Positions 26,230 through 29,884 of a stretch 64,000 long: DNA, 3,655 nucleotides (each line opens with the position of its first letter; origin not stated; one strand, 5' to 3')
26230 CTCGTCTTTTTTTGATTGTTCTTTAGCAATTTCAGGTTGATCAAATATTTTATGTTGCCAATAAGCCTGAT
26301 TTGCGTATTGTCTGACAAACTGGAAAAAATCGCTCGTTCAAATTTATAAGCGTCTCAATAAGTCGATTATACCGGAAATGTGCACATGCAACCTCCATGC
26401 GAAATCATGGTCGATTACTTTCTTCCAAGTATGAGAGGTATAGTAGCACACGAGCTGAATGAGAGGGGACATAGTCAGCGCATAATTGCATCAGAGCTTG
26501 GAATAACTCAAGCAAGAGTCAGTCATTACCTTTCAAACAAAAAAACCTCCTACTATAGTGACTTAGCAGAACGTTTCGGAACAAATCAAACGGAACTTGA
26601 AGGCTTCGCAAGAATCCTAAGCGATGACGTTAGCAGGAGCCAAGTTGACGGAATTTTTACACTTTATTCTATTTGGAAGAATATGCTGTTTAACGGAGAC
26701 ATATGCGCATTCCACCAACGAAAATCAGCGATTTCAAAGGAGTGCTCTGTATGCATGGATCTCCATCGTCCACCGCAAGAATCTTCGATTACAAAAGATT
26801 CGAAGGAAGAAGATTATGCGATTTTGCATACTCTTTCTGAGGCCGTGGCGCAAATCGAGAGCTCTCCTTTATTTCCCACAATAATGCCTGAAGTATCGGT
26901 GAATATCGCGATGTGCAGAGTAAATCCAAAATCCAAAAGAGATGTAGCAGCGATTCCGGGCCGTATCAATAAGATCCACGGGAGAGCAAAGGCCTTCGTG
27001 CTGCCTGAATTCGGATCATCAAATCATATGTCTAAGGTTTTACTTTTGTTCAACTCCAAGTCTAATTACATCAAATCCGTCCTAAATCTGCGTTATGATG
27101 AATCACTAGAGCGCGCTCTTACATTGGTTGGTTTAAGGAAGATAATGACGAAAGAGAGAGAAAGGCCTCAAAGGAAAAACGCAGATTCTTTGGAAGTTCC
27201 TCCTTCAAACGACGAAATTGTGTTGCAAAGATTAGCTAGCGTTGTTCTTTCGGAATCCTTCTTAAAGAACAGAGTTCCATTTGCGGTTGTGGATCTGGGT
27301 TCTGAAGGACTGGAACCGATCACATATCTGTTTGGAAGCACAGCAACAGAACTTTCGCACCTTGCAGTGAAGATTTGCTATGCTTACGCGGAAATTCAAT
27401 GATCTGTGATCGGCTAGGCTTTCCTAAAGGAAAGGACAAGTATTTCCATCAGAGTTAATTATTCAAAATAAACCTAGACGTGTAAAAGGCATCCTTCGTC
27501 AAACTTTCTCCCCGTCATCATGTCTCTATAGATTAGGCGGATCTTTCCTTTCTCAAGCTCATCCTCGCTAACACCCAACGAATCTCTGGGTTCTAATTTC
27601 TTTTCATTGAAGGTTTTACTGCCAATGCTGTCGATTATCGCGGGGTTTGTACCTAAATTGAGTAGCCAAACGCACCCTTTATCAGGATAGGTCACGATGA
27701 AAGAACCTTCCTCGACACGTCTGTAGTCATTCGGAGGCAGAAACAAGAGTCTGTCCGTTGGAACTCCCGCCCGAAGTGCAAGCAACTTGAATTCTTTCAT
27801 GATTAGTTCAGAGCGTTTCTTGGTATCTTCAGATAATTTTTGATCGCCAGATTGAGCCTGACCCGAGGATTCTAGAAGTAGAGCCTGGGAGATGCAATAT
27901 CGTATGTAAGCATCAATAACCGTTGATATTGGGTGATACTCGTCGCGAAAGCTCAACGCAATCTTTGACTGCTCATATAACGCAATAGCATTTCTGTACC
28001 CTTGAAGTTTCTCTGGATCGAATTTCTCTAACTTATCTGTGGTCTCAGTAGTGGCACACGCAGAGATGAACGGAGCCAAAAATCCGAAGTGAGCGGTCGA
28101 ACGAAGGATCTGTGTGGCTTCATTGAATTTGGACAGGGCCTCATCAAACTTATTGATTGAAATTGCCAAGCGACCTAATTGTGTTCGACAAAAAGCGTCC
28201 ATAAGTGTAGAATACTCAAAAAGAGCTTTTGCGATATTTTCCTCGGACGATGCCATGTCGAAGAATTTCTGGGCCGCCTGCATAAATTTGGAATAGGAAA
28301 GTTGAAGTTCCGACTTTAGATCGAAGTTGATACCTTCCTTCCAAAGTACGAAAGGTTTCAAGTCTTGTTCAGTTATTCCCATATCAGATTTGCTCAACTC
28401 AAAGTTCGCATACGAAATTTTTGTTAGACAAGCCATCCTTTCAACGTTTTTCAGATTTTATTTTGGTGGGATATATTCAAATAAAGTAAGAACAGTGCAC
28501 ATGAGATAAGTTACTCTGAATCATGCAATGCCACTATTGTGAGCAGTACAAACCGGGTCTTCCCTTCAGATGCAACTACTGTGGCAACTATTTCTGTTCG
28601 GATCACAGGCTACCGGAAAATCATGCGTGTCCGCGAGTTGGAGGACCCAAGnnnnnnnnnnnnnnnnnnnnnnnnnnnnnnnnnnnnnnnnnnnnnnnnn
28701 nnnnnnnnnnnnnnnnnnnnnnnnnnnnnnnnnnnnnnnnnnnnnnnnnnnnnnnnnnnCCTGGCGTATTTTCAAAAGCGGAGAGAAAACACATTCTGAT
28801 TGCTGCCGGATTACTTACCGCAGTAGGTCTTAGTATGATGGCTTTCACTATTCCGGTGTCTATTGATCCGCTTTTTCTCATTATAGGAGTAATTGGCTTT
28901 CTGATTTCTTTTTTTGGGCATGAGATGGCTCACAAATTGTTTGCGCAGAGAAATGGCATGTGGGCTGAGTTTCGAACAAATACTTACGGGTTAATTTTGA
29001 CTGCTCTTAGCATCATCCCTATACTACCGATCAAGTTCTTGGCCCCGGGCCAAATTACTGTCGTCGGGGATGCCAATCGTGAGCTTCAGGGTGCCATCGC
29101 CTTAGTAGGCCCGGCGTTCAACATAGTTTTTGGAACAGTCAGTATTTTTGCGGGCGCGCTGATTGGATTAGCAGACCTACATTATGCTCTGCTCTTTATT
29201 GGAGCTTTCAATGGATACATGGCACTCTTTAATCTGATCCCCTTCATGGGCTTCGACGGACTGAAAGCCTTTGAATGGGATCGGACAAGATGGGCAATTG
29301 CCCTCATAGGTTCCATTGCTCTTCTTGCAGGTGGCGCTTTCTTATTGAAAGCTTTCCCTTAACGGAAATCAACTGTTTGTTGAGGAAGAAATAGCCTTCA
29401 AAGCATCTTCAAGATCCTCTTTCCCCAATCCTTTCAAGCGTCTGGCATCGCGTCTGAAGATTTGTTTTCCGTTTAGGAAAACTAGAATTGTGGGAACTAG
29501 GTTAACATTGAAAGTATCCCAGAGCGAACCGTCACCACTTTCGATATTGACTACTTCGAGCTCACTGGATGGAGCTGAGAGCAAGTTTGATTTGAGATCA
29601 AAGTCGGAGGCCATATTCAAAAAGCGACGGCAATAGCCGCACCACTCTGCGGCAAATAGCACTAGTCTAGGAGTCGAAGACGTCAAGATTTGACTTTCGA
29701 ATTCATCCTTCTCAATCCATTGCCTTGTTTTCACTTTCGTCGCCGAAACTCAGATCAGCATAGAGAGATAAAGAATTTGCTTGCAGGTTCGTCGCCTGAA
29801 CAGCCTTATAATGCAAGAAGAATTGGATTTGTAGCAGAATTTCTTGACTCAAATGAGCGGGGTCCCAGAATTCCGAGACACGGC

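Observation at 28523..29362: AN1 zinc finger fused to a site-2-protease-like intramembrane metalloprotease; second AN1-like finger at 14649..15119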

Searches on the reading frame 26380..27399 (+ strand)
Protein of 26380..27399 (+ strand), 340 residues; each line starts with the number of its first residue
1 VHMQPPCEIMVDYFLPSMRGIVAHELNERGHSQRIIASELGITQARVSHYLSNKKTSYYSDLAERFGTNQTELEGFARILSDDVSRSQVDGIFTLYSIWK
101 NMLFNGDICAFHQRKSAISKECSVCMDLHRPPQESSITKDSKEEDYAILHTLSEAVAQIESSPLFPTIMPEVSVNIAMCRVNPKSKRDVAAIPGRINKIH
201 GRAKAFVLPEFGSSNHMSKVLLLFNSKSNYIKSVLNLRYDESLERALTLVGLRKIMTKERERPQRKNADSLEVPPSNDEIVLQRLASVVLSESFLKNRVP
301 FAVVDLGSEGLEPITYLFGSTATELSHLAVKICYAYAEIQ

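Call 3: search_protein_families(library=pfam, proteins=[window:26380-27399:+], max_evalue=1)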
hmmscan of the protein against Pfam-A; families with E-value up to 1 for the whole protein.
window:26380-27399:+ (340 aa): 8 families
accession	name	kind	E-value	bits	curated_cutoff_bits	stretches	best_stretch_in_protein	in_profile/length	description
PF10120.14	ThiN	-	1.3e-35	123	25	1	152-328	2-162/165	Thiamine-phosphate synthase ThiN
PF24218.1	DUF7437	-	0.0048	17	27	1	264-290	36-62/66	Family of unknown function (DUF7437)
PF01381.28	HTH_3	-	0.017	15.6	23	1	27-55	6-34/55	Helix-turn-helix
PF12844.13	HTH_19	-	0.027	14.8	30.2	1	28-73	10-58/64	Helix-turn-helix domain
PF04545.22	Sigma70_r4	-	0.037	14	24.1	1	28-48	18-38/50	Sigma-70, region 4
PF13744.12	HTH_37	-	0.11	12.7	27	1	22-53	23-54/80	Helix-turn-helix domain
PF21694.2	DNA_pol3_delta_C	-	0.13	12.8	27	1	24-63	51-90/121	DNA polymerase III delta subunit, C-terminal domain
PF01022.26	HTH_5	-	0.13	12.6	22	1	36-52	21-37/47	Bacterial regulatory protein, arsR family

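Call 4: search_protein_families(library=ncbifam, proteins=[window:26380-27399:+], max_evalue=1)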
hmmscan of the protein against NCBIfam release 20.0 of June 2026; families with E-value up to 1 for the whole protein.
window:26380-27399:+ (340 aa): 4 families
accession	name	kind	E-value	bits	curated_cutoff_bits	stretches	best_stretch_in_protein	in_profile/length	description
NF006346.0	PRK08573.1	equivalog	5.6e-20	71.5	528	1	144-331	268-447/450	bifunctional hydroxymethylpyrimidine kinase/phosphomethylpyrimidine kinase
NF033546.1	transpos_IS21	equivalog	0.019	14.5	160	1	25-86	3-63/294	IS21 family transposase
NF047541.1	telomere_Tpg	equivalog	0.11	12.5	90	1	27-67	31-71/183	telomere-protecting terminal protein Tpg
NF002620.0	PRK02277.1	subfamily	0.19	11.4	115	1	23-60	11-48/201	orotate phosphoribosyltransferase-like protein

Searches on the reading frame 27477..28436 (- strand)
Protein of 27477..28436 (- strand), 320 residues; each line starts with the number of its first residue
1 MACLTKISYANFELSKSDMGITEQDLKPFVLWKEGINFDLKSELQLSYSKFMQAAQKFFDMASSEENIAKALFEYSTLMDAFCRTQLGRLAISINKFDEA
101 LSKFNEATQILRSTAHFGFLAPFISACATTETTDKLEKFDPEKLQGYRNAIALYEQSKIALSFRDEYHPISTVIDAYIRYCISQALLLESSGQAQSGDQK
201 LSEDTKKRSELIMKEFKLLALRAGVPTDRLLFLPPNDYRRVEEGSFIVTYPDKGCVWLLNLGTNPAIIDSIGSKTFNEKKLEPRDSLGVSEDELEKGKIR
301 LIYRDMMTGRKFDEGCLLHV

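Call 3: search_protein_families(library=pfam, proteins=[window:27477-28436:-], max_evalue=1)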
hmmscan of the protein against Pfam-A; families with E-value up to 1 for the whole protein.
window:27477-28436:- (320 aa): 4 families
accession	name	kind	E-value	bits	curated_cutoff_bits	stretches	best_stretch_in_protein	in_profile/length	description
PF13424.12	TPR_12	-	0.0089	16.6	30.1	1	69-112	33-76/77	Tetratricopeptide repeat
PF10109.15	Phage_TAC_7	-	0.02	15.4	25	1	205-243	36-72/79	Phage tail assembly chaperone proteins, E, or 41 or 14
PF12968.13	DUF3856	-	0.042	14.3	27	1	42-107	16-81/143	Domain of Unknown Function (DUF3856)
PF07719.23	TPR_2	-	0.06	13.9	27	1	86-110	6-30/34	Tetratricopeptide repeat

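Call 4: search_protein_families(library=ncbifam, proteins=[window:27477-28436:-], max_evalue=1)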
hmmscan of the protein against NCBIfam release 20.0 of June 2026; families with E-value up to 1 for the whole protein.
window:27477-28436:- (320 aa): 0 families

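Call 62: search_solved_structures(query=A3, max_evalue=10)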
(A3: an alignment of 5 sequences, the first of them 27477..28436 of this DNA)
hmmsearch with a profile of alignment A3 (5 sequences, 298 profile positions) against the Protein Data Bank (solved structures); distinct sequences matched with E-value up to 10: 0.

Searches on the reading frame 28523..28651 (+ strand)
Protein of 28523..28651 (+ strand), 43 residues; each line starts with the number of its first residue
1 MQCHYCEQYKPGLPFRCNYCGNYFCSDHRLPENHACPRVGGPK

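Call 50: find_homologous_proteins(query=window:28523-28651:+, max_evalue=0.01)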
Query window:28523-28651:+: no candidate shares three 5-residue words with the query. No homologue found.

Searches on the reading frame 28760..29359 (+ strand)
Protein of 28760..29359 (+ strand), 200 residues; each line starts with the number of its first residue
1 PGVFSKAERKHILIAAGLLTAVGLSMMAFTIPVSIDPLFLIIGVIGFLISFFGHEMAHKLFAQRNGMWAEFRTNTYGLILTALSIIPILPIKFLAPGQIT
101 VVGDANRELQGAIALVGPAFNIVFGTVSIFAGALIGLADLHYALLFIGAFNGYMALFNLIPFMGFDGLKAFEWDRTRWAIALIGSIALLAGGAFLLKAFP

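Call 54: search_protein_representatives(protein=window:28760-29359:+)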
Query: 200 residues. Proteins with E-value up to 0.001 (for the whole library): 1065; up to 1e-10: 460; up to 1e-30: 3. The best 150 are listed.
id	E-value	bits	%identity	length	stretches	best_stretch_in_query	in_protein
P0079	1.2e-48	182.4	54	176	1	20-189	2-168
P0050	2.0e-46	175.1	48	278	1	2-189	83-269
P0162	2.1e-31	126.1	50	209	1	2-136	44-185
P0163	4.7e-30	121.7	43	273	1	4-190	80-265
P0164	7.9e-30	120.9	41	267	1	5-188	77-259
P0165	2.4e-29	119.3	44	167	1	34-189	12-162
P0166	3.2e-29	119.0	61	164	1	33-131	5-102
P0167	4.8e-28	115.1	39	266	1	4-188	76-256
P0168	6.4e-28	114.7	43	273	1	4-188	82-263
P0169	1.0e-27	114.1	43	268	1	4-189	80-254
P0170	1.3e-27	113.7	41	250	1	4-186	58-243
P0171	1.6e-27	113.4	42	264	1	4-189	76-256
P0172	1.6e-27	113.4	42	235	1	4-190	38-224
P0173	1.9e-27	113.2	38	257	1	4-191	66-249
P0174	2.2e-27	112.9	44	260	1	2-189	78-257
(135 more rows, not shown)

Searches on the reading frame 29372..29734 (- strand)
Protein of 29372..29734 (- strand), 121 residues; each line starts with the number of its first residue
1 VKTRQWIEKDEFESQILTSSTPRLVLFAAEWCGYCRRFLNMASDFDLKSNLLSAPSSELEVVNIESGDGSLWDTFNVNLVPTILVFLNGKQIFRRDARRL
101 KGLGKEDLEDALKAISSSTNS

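Call 3: search_protein_families(library=pfam, proteins=[window:29372-29734:-], max_evalue=1)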
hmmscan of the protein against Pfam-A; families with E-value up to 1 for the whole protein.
window:29372-29734:- (121 aa): 5 families
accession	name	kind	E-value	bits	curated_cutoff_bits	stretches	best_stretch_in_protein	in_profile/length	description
PF00085.26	Thioredoxin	-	2e-11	44.2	23.5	1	7-96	5-89/103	Thioredoxin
PF13098.12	Thioredoxin_2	-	3.3e-06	27.8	27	1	21-95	6-86/104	Thioredoxin-like domain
PF13905.12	Thioredoxin_8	-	0.00033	21.4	27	1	23-66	4-43/94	Thioredoxin-like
PF13899.12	Thioredoxin_7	-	0.048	14.2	27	1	22-85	19-80/83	Thioredoxin-like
PF05768.20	Glrx-like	-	0.074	13.8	26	1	23-83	1-53/77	Glutaredoxin-like domain (DUF836)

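Call 4: search_protein_families(library=ncbifam, proteins=[window:29372-29734:-], max_evalue=1)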
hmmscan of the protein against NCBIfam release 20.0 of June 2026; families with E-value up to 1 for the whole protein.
window:29372-29734:- (121 aa): 10 families
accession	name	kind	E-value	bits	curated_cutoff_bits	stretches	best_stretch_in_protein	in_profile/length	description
TIGR01126.1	pdi_dom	equivalog_domain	4.3e-09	36.6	107.2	1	8-91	2-83/105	protein disulfide-isomerase domain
TIGR01068.1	thioredoxin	equivalog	5.2e-08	33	96.8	1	8-94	2-83/101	thioredoxin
TIGR01130.1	ER_PDI_fam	subfamily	1e-06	28.6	344.25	1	7-92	6-88/476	protein disulfide-isomerase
NF008229.0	PRK10996.1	equivalog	4.5e-06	26.4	125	1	14-92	46-119/141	thioredoxin TrxC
NF006898.0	PRK09381.1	equivalog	2.1e-05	24.9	138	1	8-108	9-104/109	thioredoxin TrxA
NF045694.1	seleno_TsoB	exception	0.0048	15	805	1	17-98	471-554/572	rhodanese/DsbD fusion-like selenoprotein TsoB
NF047697.1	ThioredTrxAClost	equivalog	0.0089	16.2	140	1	7-48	4-45/105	thioredoxin TrxA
TIGR02200.1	GlrX_actino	hypoth_equivalog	0.04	14.3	89.5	1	26-40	4-18/77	mycoredoxin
TIGR01295.2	PedC_BrcD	equivalog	0.12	12.2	120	1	8-49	44-84/152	PedC/BrcD family bacteriocin maturation disulfide isomerase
TIGR00385.1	dsbE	subfamily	0.21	11.2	123.15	1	13-37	56-80/173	DsbE family thiol:disulfide interchange protein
